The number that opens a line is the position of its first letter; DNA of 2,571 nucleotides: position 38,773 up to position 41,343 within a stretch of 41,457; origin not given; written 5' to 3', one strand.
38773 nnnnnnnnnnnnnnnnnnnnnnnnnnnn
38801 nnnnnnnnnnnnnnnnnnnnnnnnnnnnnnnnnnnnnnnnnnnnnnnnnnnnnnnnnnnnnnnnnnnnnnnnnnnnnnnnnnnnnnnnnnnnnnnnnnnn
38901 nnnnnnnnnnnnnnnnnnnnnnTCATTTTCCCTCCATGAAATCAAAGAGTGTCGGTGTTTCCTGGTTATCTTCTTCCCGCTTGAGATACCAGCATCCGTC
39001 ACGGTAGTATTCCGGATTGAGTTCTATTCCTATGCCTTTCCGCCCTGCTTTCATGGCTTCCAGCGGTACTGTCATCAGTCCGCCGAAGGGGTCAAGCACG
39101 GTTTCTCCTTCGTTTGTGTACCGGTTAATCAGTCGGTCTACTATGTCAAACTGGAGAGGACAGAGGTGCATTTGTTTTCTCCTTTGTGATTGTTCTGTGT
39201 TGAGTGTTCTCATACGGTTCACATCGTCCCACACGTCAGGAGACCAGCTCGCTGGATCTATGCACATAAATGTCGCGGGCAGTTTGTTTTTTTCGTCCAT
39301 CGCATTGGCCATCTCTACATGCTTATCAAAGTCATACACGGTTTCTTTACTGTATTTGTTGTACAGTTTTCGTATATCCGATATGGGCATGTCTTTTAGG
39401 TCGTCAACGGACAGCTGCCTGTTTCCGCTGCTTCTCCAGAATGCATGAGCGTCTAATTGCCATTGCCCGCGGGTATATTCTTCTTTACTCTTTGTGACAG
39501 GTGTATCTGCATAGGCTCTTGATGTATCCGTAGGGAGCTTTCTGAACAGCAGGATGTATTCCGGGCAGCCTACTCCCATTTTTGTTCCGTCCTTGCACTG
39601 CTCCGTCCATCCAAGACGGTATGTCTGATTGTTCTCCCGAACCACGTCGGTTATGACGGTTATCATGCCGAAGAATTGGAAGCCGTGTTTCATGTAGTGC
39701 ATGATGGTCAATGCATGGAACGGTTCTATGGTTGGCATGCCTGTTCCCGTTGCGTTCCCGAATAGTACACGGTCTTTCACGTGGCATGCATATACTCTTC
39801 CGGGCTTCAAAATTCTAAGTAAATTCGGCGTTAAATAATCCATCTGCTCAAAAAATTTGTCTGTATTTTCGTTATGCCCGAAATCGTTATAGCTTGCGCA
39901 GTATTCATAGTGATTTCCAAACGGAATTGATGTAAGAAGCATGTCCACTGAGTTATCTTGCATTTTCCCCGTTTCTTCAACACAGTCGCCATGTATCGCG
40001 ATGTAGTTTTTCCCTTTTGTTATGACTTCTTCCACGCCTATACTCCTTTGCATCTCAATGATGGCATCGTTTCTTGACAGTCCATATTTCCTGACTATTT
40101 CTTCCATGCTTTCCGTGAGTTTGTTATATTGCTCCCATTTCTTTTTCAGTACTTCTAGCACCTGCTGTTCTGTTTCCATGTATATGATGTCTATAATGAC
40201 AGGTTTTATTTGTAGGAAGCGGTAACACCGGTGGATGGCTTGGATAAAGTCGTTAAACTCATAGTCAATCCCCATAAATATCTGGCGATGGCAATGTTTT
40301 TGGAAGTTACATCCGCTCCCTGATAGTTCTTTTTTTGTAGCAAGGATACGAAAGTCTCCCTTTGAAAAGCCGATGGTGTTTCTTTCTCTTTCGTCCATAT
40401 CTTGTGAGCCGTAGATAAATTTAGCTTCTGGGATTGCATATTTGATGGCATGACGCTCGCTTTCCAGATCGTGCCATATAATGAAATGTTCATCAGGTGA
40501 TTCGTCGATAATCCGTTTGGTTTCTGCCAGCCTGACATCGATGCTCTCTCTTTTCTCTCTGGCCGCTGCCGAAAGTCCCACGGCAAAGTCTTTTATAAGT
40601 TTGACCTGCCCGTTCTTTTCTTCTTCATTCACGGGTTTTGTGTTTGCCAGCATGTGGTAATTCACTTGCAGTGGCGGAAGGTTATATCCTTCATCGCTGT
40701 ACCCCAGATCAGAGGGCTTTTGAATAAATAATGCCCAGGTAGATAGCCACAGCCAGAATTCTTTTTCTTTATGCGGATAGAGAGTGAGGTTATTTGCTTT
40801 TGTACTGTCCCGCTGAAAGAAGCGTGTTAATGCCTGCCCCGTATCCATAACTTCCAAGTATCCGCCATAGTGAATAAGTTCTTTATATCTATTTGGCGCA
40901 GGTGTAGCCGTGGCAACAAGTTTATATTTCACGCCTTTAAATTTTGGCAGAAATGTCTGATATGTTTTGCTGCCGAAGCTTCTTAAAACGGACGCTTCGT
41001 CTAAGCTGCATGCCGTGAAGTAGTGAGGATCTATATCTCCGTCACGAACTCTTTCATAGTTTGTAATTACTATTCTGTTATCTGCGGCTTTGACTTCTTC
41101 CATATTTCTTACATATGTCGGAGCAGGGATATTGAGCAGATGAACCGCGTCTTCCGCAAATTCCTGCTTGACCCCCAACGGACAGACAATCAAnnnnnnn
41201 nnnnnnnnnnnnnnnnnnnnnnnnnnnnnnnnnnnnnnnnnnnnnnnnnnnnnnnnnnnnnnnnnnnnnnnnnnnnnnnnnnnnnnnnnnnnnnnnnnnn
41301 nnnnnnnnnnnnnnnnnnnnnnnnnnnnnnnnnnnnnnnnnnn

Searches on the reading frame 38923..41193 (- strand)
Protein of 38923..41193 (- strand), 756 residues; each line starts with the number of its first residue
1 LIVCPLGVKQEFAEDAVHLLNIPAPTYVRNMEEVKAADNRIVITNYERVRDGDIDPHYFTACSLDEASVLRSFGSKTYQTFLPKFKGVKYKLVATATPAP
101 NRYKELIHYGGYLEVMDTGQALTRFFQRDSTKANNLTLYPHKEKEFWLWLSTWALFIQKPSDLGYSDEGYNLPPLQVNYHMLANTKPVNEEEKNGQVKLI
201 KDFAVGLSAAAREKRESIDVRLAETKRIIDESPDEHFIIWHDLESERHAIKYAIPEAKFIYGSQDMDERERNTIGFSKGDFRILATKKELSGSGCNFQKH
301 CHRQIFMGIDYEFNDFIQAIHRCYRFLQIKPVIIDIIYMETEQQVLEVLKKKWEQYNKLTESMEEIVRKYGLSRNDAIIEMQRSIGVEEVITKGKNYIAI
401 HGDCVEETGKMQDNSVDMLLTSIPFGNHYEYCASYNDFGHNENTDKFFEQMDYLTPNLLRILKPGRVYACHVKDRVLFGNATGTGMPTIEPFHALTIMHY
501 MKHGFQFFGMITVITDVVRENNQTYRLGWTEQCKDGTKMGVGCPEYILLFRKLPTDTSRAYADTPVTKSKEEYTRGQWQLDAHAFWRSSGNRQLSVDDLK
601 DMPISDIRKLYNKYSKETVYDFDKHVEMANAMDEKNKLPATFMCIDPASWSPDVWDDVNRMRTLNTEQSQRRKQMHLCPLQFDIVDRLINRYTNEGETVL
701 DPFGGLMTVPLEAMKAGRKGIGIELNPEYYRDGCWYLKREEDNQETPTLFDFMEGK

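Call 16: search_protein_families(library=phrogs, proteins=[window:38923-41193:-], max_evalue=0.001)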
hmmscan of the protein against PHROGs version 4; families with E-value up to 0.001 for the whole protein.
window:38923-41193:- (756 aa): 11 families
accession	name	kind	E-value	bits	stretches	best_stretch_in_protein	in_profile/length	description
phrog_16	-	DNA, RNA and nucleotide metabolism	5.2e-118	396.7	1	22-754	342-926/986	DNA helicase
phrog_67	-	other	2.8e-32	113.6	1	346-732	79-338/743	DNA methyltransferase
phrog_62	-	DNA, RNA and nucleotide metabolism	4.2e-25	88.5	1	2-375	744-1148/1881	DNA helicase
phrog_498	-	other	1.8e-09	37.7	1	660-730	339-413/633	DNA methyltransferase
phrog_18293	-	other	2.3e-09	38.2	1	671-744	41-114/119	methyltransferase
phrog_18146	-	other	8.5e-09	35.8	1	683-727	56-101/452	DNA methyltransferase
phrog_3008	-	other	2e-08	34.8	1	682-731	156-205/244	DNA methyltransferase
phrog_6025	-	other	4.2e-07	30.8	1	393-508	8-103/192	DNA methyltransferase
phrog_12517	-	unknown function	6.7e-07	29.8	0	686-728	96-138/316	-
phrog_11354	-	unknown function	1.7e-06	28.7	1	273-364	16-109/116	-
phrog_10183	-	other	0.00093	18.5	0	691-728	111-148/889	DNA methyltransferase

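Call 17: search_protein_families(library=pfam, proteins=[window:38923-41193:-], max_evalue=0.001)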
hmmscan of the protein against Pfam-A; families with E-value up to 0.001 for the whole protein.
window:38923-41193:- (756 aa): 2 families
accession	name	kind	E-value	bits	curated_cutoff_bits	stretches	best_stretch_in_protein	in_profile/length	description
PF01555.25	N6_N4_Mtase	-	2.2e-17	64.2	26.7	1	416-731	1-217/221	DNA methylase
PF11995.13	DUF3490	-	0.00082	19.6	25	0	318-366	19-67/161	Domain of unknown function (DUF3490)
